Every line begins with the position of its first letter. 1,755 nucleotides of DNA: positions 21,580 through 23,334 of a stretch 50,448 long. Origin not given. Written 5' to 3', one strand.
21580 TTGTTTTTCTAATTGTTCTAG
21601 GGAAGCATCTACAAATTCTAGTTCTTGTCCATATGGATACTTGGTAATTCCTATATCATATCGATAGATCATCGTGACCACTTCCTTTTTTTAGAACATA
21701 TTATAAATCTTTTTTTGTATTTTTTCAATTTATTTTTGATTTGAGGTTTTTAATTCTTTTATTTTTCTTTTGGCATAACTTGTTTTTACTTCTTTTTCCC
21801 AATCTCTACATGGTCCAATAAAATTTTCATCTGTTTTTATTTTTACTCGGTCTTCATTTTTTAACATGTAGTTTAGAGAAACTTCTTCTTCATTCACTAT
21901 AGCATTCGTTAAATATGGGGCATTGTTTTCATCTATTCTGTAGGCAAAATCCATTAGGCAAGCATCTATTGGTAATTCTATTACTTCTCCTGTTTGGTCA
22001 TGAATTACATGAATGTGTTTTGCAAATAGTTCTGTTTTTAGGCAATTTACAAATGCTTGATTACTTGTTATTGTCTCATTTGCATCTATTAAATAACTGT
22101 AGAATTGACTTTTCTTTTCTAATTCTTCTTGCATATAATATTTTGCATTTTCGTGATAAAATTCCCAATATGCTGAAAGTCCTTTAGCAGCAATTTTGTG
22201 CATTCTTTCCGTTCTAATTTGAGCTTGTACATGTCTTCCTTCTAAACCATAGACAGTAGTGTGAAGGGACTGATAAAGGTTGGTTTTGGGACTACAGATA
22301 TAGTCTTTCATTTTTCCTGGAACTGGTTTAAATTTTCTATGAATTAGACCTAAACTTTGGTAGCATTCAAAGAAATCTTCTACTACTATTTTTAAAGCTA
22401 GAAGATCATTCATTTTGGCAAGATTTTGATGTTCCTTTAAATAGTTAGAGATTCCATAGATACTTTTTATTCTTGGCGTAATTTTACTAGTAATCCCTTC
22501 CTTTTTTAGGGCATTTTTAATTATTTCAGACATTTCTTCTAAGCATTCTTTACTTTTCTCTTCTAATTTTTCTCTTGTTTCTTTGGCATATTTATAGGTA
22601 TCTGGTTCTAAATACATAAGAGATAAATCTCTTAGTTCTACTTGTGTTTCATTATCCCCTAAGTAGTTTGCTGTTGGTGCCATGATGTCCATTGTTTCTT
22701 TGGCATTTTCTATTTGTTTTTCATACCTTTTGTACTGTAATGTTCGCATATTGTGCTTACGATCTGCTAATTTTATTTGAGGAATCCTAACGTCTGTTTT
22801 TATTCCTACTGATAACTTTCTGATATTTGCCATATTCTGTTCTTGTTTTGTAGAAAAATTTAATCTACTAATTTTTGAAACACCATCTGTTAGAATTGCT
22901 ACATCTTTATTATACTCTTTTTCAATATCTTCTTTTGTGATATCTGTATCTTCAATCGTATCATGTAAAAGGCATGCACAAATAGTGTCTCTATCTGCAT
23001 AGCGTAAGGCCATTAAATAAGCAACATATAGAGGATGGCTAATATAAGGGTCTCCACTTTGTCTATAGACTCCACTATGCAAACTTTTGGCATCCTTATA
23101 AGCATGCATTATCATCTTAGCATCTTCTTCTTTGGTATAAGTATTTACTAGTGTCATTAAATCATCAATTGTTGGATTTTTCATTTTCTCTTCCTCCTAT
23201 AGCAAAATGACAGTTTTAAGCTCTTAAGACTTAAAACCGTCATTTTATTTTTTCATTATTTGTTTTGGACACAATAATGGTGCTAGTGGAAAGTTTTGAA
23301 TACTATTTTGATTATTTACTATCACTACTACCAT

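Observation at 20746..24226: uvrB and uvrA are separated by a radical-SAM / small-ORF / Rel-like / amidoligase-like block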

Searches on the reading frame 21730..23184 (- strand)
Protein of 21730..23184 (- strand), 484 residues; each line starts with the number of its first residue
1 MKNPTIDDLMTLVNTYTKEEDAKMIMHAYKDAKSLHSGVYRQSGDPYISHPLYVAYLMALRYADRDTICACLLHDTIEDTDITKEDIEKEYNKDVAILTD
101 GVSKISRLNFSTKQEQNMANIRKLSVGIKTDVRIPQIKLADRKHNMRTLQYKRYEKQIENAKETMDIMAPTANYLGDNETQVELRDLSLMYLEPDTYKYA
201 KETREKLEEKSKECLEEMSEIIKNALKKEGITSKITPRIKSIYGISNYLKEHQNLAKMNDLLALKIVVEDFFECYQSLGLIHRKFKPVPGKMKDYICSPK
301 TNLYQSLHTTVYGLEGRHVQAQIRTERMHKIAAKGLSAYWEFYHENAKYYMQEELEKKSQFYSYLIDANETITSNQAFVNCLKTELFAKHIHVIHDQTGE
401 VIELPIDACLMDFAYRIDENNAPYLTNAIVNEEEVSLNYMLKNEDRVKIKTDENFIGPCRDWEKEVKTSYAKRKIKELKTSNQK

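Call 4: search_protein_families(library=pfam, proteins=[window:21730-23184:-], max_evalue=0.01)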
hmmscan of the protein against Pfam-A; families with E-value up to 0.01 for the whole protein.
window:21730-23184:- (484 aa): 4 families
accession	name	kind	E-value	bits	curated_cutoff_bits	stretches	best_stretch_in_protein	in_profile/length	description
PF13328.12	HD_4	-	1.9e-30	106.1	27.2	1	28-176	1-154/156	HD domain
PF04607.23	RelA_SpoT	-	8.4e-26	90.9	27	1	238-344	2-110/113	Region found in RelA / SpoT proteins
PF02824.27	TGS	-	1.8e-09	37.9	22.2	1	397-451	6-60/60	TGS domain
PF01966.28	HD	-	1.8e-05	25.4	22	1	47-145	1-115/116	HD domain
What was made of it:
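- Checked: RSH: 21730-23184, 484 aa, with HD_4 1.9e-30, RelA_SpoT 8.4e-26 and TGS 1.8e-9 (call 4).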

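Call 5: search_protein_families(library=ncbifam, proteins=[window:21730-23184:-], max_evalue=0.01)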
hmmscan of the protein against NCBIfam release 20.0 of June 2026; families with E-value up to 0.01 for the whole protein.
window:21730-23184:- (484 aa): 3 families
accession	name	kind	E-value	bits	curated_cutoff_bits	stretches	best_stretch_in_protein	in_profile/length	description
TIGR00691.1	spoT_relA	subfamily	3.6e-129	432.1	499.2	1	28-479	1-449/687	RelA/SpoT family protein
NF008303.0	PRK11092.1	equivalog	7.2e-100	335.2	947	1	7-479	5-474/702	bifunctional GTP diphosphokinase/guanosine-3',5'-bis pyrophosphate 3'-pyrophosphohydrolase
NF008124.0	PRK10872.1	equivalog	2.6e-61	208.1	728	1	60-475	68-492/744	GTP diphosphokinase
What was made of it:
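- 21730..23184 (-): Short 'long RSH': HD (intact), SYNTH with Gln320 at the catalytic Glu position, and TGS. It ends where the helical domain begins and has no ZFD/CC and no RRM/ACT domain. NCBIfam TIGR00691 scores 432 bits, below the cut-off of 499 (call 5).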

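Call 6: search_protein_families(library=padloc, proteins=[window:21730-23184:-], max_evalue=0.01)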
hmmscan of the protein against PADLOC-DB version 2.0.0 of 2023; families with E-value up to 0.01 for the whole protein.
window:21730-23184:- (484 aa): 1 family
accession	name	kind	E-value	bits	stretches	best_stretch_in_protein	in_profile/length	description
PDLC02284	AbiEi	-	0.0083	14.5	0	282-347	74-132/138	AbiEi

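Call 15: find_homologous_proteins(query=window:21730-23184:-, max_evalue=1e-30)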
Query window:21730-23184:- (484 aa): 7160 proteins with E <= 1e-30 among 8000 candidates; the best 120 are listed.
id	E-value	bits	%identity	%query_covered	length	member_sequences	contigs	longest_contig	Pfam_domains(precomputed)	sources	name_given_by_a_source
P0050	0.0e+0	1079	100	100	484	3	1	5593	PF04607.24,PF13328.13,PF02824.28,PF01966.29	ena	-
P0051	7.1e-261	884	82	99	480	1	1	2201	PF04607.24,PF13328.13,PF02824.28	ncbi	-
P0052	1.0e-251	854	80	100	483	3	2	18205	PF04607.24,PF13328.13,PF02824.28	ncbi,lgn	-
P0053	4.2e-247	838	79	99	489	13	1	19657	PF04607.24,PF13328.13,PF02824.28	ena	-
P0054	3.3e-234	796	74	100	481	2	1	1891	PF04607.24,PF13328.13,PF02824.28,PF01966.29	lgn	-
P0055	1.7e-224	764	73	99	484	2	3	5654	PF04607.24,PF13328.13,PF02824.28,PF01966.29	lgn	-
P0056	7.7e-221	752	72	99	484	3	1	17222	PF04607.24,PF13328.13,PF02824.28,PF01966.29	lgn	-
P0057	2.3e-219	747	70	99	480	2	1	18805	PF04607.24,PF13328.13,PF02824.28,PF01966.29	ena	-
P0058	4.1e-206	703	68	99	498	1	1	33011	PF04607.24,PF13328.13,PF02824.28,PF01966.29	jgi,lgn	-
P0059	9.2e-189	646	63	99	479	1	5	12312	PF04607.24,PF13328.13,PF02824.28,PF01966.29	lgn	-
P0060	6.4e-183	627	60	99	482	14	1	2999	PF04607.24,PF13328.13,PF02824.28,PF01966.29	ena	-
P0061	8.1e-178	610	61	97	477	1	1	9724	PF04607.24,PF13328.13,PF02824.28,PF01966.29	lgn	-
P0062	4.4e-148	512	52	99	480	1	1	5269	PF04607.24,PF13328.13,PF02824.28,PF01966.29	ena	-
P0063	9.9e-148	511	53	99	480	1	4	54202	PF04607.24,PF13328.13,PF02824.28,PF01966.29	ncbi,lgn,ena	-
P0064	1.4e-147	510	52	100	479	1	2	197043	PF04607.24,PF13328.13,PF02824.28,PF01966.29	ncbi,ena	-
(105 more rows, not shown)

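Call 16: search_solved_structures(query=window:21730-23184:-, max_evalue=1e-10, show_alignments=3)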
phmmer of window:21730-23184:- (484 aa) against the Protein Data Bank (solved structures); distinct sequences matched with E-value up to 1e-10: 15.
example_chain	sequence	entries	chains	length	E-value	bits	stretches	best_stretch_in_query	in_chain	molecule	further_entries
6yxa_A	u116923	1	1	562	7.3e-97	328.2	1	7-478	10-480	GTP pyrophosphokinase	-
7oiw_A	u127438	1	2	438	3.6e-84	286.4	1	6-418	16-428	GTP pyrophosphokinase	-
8acu_A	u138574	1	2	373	1.1e-76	261.7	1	7-362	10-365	GTP pyrophosphokinase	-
8fr8_I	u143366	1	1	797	5.7e-74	252.8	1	3-477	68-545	GTP pyrophosphokinase RelA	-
1vj7_A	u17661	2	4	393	8.7e-73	248.9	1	5-344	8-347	Bifunctional RELA/SPOT | Bifunctional (p)ppGpp synthase/hydrolase RelA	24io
5xnx_A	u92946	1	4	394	1.9e-66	228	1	3-344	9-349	Bifunctional (p)ppGpp synthase/hydrolase RelA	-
7ohg_A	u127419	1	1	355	3.1e-61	210.8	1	16-330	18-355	Guanosine-3',5'-bis(Diphosphate) 3'-pyrophosphohydrolase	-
6s2t_A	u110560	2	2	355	3.1e-61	210.8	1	16-330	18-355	(P)ppGpp synthetase I, SpoT/RelA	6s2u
6s2v_A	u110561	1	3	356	3.1e-61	210.8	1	16-330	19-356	(P)ppGpp synthetase I, SpoT/RelA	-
9s6k_B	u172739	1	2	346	1.8e-57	198.4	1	7-335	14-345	GTP pyrophosphokinase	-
5iqr_8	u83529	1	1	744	2.6e-50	174.8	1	59-463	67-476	GTP pyrophosphokinase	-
5kps_A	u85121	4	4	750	2.7e-50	174.7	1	59-463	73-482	GTP pyrophosphokinase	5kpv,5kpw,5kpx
5l3p_z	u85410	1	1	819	3.4e-50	174.4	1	59-463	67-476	GTP pyrophosphokinase,GTP pyrophosphokinase,GTP pyrophosphokinase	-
7qpr_A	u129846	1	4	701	5.7e-44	153.9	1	9-477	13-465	ACT domain protein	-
7qps_A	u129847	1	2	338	9.1e-39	136.7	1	9-335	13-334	ACT domain protein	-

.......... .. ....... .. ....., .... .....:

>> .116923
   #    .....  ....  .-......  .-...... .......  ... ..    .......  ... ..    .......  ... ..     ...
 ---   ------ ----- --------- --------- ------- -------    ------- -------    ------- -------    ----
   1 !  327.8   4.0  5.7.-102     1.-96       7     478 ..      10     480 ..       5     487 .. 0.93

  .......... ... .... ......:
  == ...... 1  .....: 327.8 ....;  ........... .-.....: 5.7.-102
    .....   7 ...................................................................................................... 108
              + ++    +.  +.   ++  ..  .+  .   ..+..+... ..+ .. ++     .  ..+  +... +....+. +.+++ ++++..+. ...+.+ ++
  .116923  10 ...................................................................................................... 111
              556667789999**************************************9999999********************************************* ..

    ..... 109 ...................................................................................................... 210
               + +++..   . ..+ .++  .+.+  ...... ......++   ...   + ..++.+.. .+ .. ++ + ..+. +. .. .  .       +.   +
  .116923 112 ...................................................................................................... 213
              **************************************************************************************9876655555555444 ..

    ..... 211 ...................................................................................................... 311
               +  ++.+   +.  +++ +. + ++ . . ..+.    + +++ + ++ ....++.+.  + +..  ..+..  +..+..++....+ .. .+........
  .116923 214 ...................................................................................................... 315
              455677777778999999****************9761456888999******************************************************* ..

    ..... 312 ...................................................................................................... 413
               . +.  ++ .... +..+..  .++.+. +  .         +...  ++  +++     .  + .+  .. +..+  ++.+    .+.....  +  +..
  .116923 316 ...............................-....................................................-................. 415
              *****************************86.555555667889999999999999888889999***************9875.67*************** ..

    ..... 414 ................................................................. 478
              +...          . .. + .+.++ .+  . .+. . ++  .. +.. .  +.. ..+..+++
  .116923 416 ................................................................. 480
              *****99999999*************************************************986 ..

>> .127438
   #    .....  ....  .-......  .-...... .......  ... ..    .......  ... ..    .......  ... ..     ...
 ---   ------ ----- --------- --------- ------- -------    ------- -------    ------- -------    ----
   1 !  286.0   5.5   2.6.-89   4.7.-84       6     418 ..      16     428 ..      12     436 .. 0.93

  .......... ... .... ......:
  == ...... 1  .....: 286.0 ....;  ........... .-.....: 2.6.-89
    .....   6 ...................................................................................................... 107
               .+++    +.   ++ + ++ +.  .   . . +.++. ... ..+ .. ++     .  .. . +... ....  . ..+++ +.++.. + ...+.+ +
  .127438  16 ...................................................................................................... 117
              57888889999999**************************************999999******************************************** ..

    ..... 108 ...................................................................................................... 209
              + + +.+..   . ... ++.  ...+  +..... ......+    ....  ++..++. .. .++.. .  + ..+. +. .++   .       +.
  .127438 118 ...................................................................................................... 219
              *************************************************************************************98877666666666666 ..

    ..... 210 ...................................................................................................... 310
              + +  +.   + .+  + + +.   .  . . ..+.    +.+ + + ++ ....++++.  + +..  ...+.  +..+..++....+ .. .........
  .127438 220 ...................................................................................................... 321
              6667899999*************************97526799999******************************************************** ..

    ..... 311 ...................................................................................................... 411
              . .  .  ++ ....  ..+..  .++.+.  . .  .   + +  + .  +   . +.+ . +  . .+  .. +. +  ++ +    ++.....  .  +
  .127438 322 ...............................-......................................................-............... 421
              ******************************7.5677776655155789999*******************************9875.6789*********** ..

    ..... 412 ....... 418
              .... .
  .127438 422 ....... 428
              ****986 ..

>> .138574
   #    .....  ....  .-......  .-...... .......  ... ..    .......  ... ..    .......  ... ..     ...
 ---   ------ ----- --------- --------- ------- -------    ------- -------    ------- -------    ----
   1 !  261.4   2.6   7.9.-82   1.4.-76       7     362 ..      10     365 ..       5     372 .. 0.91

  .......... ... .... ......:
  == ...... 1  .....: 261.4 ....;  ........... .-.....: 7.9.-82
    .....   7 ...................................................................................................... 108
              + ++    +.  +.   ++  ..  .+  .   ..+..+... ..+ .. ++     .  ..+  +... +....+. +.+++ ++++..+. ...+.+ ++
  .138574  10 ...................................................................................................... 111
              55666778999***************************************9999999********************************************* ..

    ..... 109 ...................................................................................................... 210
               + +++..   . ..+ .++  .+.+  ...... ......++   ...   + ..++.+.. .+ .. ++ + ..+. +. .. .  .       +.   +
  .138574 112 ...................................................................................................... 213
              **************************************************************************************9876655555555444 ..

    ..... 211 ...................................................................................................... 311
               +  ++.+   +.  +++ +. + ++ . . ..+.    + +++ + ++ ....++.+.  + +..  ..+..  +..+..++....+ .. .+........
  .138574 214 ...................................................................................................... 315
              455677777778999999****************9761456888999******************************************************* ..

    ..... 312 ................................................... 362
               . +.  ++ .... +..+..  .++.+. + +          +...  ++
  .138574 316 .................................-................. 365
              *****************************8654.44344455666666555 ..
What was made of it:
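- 21730..23184 (-): Alignment to B. subtilis Rel 6yxa (call 16).
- On Long RSH (Rel/SpoT/RelA): The protein ends at the residue aligned to B. subtilis Rel 480, the start of the helical domain (call 16).
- The protein ends at the start of the helical domain (call 16).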

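Call 17: find_encoding_contigs(protein=P0064, flank=8000, max_places=2)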
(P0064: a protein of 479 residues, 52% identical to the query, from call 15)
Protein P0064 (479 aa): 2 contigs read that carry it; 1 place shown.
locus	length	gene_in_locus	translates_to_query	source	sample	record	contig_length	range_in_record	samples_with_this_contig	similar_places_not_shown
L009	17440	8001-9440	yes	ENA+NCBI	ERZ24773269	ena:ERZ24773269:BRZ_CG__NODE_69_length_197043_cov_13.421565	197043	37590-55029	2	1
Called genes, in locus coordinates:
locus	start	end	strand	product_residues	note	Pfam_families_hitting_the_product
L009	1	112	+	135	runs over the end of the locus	-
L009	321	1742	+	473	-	PF00587:tRNA-synt_2b, PF03129:HGTP_anticodon, PF09180:ProRS-C_1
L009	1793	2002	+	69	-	-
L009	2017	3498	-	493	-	PF14903:WG_beta_rep (weak)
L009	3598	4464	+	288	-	-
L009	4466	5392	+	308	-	PF06144:DNA_pol3_delta, PF21694:DNA_pol3_delta_C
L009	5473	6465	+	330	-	PF00953:Glycos_transf_4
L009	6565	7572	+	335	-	PF01098:FTSW_RODA_SPOVE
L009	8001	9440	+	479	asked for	PF13328:HD_4, PF01966:HD, PF04607:RelA_SpoT, PF02824:TGS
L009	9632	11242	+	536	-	PF13529:Peptidase_C39_2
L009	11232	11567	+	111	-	-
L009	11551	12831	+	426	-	PF02624:YcaO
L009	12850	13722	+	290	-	-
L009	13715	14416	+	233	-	PF02581:TMP-TENI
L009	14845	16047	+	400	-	PF00579:tRNA-synt_1b, PF22421:SYY_C-terminal, PF01479:S4 (weak)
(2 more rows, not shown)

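Call 46: find_related_loci(query=A4, collection=metagenome_contigs, flank=6000)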
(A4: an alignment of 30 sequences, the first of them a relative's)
Query A4 (484 aa) in metagenome_contigs; peptide patterns used: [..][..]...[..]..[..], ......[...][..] (x = any residue, [..] = any of these).
600 stretches matched a pattern (row limit reached: there are more); 596 encode a relative of the query (tblastn E <= 1e-3); the best 80 are kept; 80 distinct loci.
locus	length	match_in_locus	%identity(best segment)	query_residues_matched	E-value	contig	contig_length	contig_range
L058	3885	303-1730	50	1-478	3e-157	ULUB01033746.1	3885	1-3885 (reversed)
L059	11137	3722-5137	51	5-478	1e-147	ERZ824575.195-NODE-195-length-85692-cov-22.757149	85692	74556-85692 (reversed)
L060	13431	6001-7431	49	1-479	2e-146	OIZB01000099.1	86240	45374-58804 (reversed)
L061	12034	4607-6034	51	1-478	9e-147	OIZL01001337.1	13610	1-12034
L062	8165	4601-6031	50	1-479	3e-146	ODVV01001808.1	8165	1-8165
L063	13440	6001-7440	50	1-482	2e-145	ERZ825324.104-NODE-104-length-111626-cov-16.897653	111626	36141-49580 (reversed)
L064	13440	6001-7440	50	1-482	1e-144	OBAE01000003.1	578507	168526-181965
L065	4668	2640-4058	50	5-479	2e-143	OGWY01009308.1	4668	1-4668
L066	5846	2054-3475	49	1-476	1e-141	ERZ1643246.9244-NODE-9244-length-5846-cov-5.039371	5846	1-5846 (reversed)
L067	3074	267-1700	48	1-480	2e-144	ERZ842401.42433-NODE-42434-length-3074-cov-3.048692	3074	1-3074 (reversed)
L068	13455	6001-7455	49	20-477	5e-138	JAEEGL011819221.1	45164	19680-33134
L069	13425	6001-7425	48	1-477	2e-136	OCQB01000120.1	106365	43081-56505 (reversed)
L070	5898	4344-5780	47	1-482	6e-132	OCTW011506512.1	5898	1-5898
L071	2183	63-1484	48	5-484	6e-140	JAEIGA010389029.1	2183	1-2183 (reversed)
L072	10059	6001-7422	46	1-477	2e-127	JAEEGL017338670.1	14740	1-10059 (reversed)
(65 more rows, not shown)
